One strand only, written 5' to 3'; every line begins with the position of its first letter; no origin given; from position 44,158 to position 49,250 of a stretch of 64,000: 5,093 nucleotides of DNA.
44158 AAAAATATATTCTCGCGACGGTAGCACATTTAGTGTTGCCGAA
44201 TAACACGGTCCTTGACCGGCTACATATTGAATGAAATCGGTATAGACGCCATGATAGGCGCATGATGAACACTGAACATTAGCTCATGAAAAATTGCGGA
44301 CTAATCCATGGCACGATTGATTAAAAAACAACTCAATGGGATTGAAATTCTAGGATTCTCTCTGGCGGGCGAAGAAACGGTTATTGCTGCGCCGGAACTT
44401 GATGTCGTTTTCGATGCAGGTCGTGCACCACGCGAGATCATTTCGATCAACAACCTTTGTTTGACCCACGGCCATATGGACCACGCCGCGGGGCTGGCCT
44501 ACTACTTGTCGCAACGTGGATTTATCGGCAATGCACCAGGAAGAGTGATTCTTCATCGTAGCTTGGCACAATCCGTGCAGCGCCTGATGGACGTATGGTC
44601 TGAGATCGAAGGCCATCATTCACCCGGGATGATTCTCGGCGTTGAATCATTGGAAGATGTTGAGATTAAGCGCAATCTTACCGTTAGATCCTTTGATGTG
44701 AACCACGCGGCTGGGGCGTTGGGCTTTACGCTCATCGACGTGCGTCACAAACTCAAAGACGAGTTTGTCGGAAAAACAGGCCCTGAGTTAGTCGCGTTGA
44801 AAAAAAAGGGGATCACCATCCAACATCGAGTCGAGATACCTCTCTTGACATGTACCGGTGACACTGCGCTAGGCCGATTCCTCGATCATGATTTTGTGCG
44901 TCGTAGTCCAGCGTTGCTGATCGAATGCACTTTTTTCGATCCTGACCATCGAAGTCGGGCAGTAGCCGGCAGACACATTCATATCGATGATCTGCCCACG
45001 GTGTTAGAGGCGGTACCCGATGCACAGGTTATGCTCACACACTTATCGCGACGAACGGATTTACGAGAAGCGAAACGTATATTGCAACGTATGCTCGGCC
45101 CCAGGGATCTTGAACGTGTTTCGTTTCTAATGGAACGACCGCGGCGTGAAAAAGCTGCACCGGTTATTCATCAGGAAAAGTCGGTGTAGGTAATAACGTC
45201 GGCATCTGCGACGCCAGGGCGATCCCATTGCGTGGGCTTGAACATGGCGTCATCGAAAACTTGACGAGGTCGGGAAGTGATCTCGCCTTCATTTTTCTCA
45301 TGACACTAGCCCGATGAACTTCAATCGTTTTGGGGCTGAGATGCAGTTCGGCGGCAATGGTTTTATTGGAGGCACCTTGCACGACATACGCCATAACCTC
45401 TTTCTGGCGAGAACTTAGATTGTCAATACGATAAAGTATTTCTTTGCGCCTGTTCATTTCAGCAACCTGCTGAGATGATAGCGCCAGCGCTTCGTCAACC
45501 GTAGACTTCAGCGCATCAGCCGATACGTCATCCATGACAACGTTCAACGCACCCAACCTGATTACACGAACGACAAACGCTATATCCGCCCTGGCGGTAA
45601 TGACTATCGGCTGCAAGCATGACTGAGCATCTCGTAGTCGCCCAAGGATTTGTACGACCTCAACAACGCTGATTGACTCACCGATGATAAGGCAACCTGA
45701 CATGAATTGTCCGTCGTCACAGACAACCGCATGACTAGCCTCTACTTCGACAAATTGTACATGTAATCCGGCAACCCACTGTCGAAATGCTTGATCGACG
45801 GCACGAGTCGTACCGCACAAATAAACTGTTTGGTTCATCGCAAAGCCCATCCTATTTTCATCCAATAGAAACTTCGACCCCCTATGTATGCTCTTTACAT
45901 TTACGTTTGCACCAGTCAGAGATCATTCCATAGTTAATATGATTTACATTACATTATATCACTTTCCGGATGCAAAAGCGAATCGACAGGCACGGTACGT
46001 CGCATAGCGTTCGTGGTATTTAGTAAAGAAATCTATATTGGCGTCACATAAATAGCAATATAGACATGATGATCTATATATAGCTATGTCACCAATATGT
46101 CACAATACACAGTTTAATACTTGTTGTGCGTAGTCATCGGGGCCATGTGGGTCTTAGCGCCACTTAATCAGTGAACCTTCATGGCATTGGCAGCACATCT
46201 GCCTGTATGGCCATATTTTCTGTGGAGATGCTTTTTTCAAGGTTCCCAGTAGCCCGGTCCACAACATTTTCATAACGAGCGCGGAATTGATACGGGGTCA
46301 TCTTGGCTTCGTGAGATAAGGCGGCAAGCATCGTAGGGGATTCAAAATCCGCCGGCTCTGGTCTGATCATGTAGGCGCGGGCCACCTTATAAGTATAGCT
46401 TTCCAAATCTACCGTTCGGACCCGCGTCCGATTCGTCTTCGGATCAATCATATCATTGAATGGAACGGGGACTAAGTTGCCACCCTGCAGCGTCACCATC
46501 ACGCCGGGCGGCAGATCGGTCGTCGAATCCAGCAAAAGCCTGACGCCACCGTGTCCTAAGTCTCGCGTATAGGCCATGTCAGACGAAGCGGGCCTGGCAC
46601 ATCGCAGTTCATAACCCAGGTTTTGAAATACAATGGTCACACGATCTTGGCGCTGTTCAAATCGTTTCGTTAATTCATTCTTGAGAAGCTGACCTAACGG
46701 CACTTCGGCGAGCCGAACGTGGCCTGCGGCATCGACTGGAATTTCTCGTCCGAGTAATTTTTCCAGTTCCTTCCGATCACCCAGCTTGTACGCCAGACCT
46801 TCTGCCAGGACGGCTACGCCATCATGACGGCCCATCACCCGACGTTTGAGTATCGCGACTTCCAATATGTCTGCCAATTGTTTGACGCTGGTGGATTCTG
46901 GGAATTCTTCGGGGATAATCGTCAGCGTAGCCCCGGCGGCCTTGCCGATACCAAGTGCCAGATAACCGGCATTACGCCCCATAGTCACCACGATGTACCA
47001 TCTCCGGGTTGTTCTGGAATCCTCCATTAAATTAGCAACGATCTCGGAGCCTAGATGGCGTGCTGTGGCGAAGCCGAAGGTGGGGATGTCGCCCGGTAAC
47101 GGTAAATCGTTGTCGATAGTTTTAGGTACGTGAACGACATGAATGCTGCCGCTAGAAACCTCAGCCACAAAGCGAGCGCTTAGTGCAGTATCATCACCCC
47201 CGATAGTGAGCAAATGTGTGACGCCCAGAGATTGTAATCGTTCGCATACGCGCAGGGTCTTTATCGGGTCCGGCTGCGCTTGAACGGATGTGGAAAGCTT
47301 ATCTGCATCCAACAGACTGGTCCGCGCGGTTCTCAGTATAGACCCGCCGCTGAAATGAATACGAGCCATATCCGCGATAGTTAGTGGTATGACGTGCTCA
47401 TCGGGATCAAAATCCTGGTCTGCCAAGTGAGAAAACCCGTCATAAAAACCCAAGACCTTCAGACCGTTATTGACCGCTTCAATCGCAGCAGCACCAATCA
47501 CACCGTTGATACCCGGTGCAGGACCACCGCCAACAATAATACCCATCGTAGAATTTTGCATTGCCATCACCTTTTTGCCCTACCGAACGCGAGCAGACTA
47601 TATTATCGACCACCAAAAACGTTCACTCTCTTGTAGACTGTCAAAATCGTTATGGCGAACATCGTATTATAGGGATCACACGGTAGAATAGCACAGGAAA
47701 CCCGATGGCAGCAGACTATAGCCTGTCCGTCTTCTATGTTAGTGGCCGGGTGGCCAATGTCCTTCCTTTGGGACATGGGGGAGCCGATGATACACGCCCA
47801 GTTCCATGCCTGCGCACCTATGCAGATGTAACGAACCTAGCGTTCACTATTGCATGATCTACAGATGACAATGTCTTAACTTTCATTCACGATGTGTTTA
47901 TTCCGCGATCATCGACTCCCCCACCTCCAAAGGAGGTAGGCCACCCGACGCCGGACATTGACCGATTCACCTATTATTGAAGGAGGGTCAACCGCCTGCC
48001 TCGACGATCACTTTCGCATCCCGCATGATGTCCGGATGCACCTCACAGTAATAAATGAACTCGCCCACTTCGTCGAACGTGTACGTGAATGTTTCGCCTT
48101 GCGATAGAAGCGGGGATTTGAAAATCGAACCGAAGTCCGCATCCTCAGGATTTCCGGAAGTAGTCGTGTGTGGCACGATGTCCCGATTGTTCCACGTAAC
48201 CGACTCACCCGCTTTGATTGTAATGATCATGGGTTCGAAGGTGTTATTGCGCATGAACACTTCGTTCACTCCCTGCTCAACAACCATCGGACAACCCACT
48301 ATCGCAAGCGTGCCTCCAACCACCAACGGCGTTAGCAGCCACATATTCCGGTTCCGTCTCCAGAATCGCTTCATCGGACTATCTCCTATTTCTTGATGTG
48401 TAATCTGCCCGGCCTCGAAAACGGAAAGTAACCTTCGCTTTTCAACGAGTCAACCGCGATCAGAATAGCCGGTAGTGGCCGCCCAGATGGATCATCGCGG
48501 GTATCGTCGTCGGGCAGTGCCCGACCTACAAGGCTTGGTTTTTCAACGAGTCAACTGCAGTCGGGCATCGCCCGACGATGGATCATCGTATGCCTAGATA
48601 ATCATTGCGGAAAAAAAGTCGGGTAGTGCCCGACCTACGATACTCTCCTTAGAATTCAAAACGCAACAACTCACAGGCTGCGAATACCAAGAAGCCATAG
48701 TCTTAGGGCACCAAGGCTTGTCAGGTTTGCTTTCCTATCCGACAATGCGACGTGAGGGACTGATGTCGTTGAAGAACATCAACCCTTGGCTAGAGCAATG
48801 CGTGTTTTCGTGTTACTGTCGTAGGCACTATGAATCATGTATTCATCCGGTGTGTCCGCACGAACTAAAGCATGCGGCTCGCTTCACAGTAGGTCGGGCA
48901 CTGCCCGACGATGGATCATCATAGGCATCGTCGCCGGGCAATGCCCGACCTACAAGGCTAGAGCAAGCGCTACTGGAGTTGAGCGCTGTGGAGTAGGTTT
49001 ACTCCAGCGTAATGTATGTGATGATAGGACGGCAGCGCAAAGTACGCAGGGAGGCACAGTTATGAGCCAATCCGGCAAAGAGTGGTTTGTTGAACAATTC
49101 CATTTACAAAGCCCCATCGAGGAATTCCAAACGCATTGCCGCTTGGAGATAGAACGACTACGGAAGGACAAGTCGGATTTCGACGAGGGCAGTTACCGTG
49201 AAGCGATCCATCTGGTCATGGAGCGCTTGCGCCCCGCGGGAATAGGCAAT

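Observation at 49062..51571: Two-gene module: a 65-aa protein coupled to a Rad50/SbcC-like ATPase whose coiled-coil apex is a transmembrane hairpin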

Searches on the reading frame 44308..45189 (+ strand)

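Call 85: search_protein_families(library=pfam, proteins=[window:44308-45189:+], max_evalue=0.00001)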
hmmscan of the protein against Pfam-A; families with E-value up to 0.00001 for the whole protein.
window:44308-45189:+ (293 aa): 1 family
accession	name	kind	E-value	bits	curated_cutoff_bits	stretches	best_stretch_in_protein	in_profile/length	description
PF12706.13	Lactamase_B_2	-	5.2e-06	26.6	27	0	42-245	26-199/200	Beta-lactamase superfamily domain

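Call 86: search_protein_families(library=padloc, proteins=[window:44308-45189:+], max_evalue=0.00001)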
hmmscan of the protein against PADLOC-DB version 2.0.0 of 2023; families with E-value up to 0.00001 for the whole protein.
window:44308-45189:+ (293 aa): 0 families

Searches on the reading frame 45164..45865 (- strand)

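Call 85: search_protein_families(library=pfam, proteins=[window:45164-45865:-], max_evalue=0.00001)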
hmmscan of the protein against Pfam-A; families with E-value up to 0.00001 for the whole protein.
window:45164-45865:- (233 aa): 2 families
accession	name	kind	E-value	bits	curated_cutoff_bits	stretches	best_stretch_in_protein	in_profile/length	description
PF00196.25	GerE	-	2e-21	75.8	23.5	1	148-202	1-55/57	Bacterial regulatory proteins, luxR family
PF08281.18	Sigma70_r4_2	-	6.2e-06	26.2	25.7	0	141-191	2-53/54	Sigma-70, region 4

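Call 86: search_protein_families(library=padloc, proteins=[window:45164-45865:-], max_evalue=0.00001)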
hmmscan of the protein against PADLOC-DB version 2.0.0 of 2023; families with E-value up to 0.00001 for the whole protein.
window:45164-45865:- (233 aa): 2 families
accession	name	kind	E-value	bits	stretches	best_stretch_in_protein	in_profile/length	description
PDLC01851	CARF3--CARF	-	1.6e-09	35.5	1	131-194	193-254/279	-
PDLC01855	CARF3--CARF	-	6.3e-07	27.3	1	120-193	193-261/288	-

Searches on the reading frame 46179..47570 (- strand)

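Call 85: search_protein_families(library=pfam, proteins=[window:46179-47570:-], max_evalue=0.00001)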
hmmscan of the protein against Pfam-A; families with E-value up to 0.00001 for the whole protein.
window:46179-47570:- (463 aa): 1 family
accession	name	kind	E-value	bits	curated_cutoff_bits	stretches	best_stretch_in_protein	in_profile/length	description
PF00365.25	PFK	-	1.7e-44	152.7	30.9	1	9-343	2-274/277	Phosphofructokinase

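Call 86: search_protein_families(library=padloc, proteins=[window:46179-47570:-], max_evalue=0.00001)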
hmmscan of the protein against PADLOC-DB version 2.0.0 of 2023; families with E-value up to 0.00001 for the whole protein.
window:46179-47570:- (463 aa): 0 families

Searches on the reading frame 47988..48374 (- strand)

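Call 85: search_protein_families(library=pfam, proteins=[window:47988-48374:-], max_evalue=0.00001)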
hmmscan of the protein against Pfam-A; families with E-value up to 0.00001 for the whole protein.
window:47988-48374:- (128 aa): 2 families
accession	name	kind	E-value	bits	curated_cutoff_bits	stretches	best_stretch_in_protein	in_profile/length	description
PF00127.26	Copper-bind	-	3.9e-10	40.5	21.2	1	45-125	13-99/99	Copper binding proteins, plastocyanin/azurin family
PF13473.12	Cupredoxin_1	-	5.4e-07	30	27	1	34-124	20-104/104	Cupredoxin-like domain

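Call 86: search_protein_families(library=padloc, proteins=[window:47988-48374:-], max_evalue=0.00001)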
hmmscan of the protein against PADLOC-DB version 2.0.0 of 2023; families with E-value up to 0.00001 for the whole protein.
window:47988-48374:- (128 aa): 0 families

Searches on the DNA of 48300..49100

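Call 60: search_rna_families(source=window, start=48300, end=49100, threshold=evalue, max_evalue=1)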
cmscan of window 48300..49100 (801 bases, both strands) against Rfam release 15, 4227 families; matches with E-value up to 1: 4.
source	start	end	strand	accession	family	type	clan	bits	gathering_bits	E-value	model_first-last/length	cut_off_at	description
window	48892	48948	-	RF03407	MIR531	Gene; miRNA;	-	28.8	70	0.0037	1-69/69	no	MIR531 microRNA precursor family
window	48894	48950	+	RF03407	MIR531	Gene; miRNA;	-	28.3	70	0.0049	1-69/69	no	MIR531 microRNA precursor family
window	48510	48577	+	RF03407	MIR531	Gene; miRNA;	-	23.8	70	0.074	1-69/69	no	MIR531 microRNA precursor family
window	48890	48953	+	RF00872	mir-652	Gene; miRNA;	-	21.3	73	0.11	1-82/82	no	mir-652 microRNA precursor family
